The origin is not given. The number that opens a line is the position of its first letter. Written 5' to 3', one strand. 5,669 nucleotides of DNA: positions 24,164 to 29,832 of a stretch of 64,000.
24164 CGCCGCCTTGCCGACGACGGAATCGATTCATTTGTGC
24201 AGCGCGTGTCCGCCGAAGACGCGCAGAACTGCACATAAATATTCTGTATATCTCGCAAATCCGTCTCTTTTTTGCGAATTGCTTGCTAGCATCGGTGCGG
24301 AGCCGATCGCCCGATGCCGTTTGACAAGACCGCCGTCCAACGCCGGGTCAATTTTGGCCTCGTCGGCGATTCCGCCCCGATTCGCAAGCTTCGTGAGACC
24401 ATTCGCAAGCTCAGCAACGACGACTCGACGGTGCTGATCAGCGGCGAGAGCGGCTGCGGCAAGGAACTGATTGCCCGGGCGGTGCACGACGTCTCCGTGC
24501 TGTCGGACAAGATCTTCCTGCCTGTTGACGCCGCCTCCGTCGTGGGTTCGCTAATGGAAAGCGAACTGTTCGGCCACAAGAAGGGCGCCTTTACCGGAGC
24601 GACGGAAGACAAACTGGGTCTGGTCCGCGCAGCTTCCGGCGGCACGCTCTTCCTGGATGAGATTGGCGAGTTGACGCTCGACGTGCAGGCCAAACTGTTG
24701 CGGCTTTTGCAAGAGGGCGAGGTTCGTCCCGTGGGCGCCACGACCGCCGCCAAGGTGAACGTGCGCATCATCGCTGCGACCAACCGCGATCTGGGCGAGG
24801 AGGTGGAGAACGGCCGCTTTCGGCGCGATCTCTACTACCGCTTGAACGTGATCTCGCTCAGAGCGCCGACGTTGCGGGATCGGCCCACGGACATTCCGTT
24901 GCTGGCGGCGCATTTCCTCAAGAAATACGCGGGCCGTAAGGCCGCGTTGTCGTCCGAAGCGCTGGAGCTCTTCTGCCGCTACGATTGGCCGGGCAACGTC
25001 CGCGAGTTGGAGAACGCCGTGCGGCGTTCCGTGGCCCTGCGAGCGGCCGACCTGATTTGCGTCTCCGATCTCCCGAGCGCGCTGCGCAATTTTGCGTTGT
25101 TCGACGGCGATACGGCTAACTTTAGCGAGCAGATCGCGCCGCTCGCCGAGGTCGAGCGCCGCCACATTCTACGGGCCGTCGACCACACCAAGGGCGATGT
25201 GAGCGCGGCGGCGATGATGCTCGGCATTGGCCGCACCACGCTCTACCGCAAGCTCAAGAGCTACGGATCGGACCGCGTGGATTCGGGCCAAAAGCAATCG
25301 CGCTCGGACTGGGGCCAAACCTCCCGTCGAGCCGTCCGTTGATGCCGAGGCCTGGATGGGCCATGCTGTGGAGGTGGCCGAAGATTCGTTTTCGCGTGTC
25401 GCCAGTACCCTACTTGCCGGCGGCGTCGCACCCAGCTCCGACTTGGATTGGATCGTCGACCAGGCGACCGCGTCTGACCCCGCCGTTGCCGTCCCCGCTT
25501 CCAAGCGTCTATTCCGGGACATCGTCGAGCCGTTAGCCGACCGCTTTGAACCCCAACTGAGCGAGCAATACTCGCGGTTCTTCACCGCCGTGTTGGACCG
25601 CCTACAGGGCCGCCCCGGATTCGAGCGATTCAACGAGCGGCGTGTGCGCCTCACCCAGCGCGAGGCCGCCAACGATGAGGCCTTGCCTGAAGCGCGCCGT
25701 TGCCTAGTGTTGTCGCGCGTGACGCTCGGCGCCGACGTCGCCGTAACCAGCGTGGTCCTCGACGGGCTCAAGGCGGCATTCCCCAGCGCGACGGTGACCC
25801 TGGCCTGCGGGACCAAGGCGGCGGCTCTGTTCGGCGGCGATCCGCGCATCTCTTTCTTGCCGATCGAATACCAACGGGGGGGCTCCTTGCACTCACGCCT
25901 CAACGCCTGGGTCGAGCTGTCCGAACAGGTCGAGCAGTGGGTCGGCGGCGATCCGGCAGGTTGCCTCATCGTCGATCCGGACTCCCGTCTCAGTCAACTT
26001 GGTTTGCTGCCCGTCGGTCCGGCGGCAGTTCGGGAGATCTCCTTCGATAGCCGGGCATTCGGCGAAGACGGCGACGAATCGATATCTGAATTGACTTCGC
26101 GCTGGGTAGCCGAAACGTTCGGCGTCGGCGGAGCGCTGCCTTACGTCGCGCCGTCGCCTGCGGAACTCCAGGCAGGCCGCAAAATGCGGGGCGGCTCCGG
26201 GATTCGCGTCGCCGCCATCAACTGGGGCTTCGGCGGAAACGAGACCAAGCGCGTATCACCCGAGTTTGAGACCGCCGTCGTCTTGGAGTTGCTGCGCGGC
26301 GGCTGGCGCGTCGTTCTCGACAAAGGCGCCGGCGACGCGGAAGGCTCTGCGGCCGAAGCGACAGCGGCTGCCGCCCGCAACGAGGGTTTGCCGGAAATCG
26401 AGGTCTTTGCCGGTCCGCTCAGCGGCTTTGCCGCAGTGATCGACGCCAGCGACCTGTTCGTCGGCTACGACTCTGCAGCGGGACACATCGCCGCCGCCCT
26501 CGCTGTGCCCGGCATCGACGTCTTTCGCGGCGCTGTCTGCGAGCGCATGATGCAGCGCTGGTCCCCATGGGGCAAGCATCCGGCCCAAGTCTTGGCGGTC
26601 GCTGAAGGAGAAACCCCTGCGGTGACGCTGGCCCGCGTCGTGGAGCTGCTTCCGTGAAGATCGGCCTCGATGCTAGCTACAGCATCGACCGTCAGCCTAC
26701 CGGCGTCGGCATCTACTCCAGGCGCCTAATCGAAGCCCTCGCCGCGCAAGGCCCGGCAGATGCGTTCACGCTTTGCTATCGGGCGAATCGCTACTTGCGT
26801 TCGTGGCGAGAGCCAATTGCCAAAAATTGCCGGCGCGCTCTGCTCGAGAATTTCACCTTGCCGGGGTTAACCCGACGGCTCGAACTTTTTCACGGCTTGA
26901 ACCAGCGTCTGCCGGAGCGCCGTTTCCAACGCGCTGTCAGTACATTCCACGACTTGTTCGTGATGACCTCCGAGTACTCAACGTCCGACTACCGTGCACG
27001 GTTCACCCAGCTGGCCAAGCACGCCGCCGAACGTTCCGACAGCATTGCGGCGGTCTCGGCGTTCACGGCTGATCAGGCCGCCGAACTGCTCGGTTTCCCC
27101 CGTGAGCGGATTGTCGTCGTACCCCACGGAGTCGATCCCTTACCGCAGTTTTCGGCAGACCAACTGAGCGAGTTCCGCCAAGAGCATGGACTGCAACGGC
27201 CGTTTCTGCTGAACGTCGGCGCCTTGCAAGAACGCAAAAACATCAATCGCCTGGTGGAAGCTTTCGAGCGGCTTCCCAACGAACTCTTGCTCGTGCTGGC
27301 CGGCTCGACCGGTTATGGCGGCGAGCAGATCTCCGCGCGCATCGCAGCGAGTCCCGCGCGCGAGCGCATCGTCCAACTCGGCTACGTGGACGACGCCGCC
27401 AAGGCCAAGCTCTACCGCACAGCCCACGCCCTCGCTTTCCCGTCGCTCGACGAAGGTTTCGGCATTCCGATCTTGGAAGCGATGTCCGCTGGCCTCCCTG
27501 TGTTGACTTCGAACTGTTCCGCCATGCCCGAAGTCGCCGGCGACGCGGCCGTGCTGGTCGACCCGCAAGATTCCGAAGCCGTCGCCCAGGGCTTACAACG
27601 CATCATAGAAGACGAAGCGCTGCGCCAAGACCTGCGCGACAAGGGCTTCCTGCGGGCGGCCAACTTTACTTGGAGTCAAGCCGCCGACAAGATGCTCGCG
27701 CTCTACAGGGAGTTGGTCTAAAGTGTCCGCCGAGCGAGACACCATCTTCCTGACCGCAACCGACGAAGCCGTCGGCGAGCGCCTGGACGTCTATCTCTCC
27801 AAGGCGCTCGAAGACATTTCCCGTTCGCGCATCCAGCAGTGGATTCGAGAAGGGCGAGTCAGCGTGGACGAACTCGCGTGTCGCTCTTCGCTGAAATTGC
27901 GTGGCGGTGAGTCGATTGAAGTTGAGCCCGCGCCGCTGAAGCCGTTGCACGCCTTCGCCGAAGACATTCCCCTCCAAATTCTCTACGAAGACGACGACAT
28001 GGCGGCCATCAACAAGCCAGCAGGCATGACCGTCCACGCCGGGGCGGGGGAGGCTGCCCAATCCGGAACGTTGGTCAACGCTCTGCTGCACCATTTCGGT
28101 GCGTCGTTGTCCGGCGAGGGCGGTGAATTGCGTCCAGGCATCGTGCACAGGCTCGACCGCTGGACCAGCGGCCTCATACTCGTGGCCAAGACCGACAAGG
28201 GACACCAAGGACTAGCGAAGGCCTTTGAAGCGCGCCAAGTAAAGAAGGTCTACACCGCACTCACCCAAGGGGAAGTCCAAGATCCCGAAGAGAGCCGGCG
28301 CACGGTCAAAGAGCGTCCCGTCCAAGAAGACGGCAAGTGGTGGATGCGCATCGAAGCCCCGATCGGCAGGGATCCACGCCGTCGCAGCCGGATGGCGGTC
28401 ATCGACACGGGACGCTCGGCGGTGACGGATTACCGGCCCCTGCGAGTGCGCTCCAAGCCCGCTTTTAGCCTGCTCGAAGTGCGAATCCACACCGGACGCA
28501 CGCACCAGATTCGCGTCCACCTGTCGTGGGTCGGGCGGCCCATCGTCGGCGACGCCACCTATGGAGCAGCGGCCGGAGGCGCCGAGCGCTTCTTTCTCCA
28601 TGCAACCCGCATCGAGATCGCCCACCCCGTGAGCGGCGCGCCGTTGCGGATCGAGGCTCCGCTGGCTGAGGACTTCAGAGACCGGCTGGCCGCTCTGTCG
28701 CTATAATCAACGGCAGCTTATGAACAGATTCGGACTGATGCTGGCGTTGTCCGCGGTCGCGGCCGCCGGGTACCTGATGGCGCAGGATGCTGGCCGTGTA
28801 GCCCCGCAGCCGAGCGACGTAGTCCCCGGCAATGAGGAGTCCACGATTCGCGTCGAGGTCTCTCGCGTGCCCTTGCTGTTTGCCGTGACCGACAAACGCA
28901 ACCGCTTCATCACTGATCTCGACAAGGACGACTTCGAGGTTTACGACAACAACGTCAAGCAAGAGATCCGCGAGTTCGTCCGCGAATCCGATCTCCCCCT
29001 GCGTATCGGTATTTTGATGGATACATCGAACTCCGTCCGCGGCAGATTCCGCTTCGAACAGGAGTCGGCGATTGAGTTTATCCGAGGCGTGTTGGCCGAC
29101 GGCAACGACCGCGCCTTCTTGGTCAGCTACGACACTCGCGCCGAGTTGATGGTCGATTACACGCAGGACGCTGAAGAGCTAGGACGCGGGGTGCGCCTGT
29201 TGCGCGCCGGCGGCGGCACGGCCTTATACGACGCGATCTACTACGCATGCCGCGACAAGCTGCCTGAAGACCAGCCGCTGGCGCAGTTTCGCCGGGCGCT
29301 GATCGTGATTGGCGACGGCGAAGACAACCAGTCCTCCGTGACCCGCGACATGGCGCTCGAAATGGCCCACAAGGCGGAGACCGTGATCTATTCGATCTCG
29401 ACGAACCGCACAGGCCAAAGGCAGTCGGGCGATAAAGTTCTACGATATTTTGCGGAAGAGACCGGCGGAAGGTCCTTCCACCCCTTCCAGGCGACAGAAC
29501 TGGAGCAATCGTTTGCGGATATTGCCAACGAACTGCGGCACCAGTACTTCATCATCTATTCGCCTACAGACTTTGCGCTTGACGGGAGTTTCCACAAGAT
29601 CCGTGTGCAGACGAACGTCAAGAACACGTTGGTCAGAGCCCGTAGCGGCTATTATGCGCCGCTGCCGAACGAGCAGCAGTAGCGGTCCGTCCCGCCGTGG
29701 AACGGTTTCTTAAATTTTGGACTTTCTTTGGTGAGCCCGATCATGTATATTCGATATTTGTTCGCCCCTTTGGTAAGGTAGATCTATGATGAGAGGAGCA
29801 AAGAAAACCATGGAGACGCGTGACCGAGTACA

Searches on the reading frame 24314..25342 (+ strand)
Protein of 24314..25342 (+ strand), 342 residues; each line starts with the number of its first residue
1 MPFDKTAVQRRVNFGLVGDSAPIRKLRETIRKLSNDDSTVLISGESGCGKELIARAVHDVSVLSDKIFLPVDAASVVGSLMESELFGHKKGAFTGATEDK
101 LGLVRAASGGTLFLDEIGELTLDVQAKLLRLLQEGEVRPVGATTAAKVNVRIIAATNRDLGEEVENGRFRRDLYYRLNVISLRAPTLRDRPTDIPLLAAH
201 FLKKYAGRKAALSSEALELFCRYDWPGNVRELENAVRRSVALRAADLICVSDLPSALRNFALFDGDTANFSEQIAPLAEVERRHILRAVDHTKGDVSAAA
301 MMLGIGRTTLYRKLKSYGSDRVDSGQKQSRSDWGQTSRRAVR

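Call 30: search_protein_families(library=pfam, proteins=[window:24314-25342:+], max_evalue=0.001)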
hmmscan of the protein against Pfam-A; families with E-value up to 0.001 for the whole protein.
window:24314-25342:+ (342 aa): 8 families
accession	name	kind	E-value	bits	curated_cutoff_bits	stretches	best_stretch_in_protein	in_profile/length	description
PF00158.32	Sigma54_activat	-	1e-64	217.7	20.2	1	16-182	1-167/168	Sigma-54 interaction domain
PF25601.1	AAA_lid_14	-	1.4e-22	79.8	27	1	188-259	1-76/87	AAA+ ATPase lid domain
PF14532.12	Sigma54_activ_2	-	3.7e-20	73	25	1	17-187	1-138/138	Sigma-54 interaction domain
PF02954.25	HTH_8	-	2.4e-13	50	22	1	277-317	2-42/42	Bacterial regulatory protein, Fis family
PF07728.20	AAA_5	-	2.2e-07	31.4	22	1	40-159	2-124/139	AAA domain (dynein-related subfamily)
PF07724.20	AAA_2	-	6.4e-07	30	27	1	38-166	4-133/166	AAA domain (Cdc48 subfamily)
PF00004.35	AAA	-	5.7e-06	27.2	21.2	1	40-174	1-128/131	ATPase family associated with various cellular activities (AAA)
PF01078.27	Mg_chelatase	-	8.4e-05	22.5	20.3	0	40-157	25-157/207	Magnesium chelatase, subunit ChlI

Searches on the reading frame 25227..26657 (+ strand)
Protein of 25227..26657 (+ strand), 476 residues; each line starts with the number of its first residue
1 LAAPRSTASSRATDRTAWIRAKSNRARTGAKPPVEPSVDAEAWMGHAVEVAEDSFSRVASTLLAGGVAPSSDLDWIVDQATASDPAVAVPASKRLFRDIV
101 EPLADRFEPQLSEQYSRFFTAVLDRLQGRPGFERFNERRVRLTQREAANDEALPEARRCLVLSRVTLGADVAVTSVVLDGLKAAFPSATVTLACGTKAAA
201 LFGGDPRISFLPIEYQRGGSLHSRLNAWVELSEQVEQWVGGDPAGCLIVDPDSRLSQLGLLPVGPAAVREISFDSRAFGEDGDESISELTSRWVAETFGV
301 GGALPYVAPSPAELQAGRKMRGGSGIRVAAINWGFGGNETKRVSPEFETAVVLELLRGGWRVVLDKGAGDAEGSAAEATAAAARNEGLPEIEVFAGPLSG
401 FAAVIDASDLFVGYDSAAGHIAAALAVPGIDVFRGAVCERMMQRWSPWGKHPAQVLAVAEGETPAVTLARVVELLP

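Call 30: search_protein_families(library=pfam, proteins=[window:25227-26657:+], max_evalue=0.001)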
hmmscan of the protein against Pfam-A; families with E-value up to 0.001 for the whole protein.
window:25227-26657:+ (476 aa): 1 family
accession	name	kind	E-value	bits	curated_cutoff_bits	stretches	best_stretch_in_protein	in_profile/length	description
PF01075.23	Glyco_transf_9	-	1.2e-09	38.4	22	1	351-465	129-236/247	Glycosyltransferase family 9 (heptosyltransferase)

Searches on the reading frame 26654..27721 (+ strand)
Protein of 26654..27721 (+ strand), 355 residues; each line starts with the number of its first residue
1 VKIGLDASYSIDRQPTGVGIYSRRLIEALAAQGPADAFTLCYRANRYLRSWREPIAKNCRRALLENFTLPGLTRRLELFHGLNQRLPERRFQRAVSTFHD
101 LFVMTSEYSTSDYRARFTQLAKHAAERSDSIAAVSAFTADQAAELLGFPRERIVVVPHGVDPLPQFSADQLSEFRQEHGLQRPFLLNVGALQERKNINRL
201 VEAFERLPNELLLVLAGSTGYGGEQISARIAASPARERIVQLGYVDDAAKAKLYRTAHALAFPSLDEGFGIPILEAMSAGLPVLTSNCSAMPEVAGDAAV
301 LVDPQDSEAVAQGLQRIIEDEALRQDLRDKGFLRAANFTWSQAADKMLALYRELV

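Call 31: search_protein_families(library=pfam, proteins=[window:26654-27721:+], max_evalue=0.001)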
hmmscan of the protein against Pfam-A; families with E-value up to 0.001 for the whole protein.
window:26654-27721:+ (355 aa): 6 families
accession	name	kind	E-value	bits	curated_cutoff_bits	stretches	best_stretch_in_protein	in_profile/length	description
PF00534.26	Glycos_transf_1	-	5.3e-34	117.7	26.4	1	175-331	6-169/172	Glycosyl transferases group 1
PF13692.12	Glyco_trans_1_4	-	3.2e-27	96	27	1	183-320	2-142/142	Glycosyl transferases group 1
PF13439.12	Glyco_transf_4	-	3.2e-13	50.5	28.5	1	17-162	3-168/170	Glycosyltransferase Family 4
PF20706.3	GT4-conflict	-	9.9e-11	41.7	26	1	116-346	135-384/385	Family 4 Glycosyltransferase in conflict systems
PF13579.12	Glyco_trans_4_4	-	2.6e-07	31.5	29.7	1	94-159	97-158/158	Glycosyl transferase 4-like domain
PF13524.12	Glyco_trans_1_2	-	1.9e-06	28.3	25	1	198-349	3-144/144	Glycosyl transferase-like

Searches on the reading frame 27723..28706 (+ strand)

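Call 31: search_protein_families(library=pfam, proteins=[window:27723-28706:+], max_evalue=0.001)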
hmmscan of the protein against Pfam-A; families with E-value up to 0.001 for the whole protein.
window:27723-28706:+ (327 aa): 2 families
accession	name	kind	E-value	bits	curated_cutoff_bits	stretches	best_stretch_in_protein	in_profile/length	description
PF00849.27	PseudoU_synth_2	-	2.9e-34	118.9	26.8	1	93-268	2-151/152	RNA pseudouridylate synthase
PF01479.30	S4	-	2.1e-08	34.2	22.8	1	19-63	1-46/48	S4 domain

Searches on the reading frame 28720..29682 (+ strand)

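Call 31: search_protein_families(library=pfam, proteins=[window:28720-29682:+], max_evalue=0.001)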
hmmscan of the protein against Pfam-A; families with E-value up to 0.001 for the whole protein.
window:28720-29682:+ (320 aa): 1 family
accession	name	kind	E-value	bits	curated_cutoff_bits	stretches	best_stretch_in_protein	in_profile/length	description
PF13519.12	VWA_2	-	1.6e-09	38.8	27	1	98-201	3-107/107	von Willebrand factor type A domain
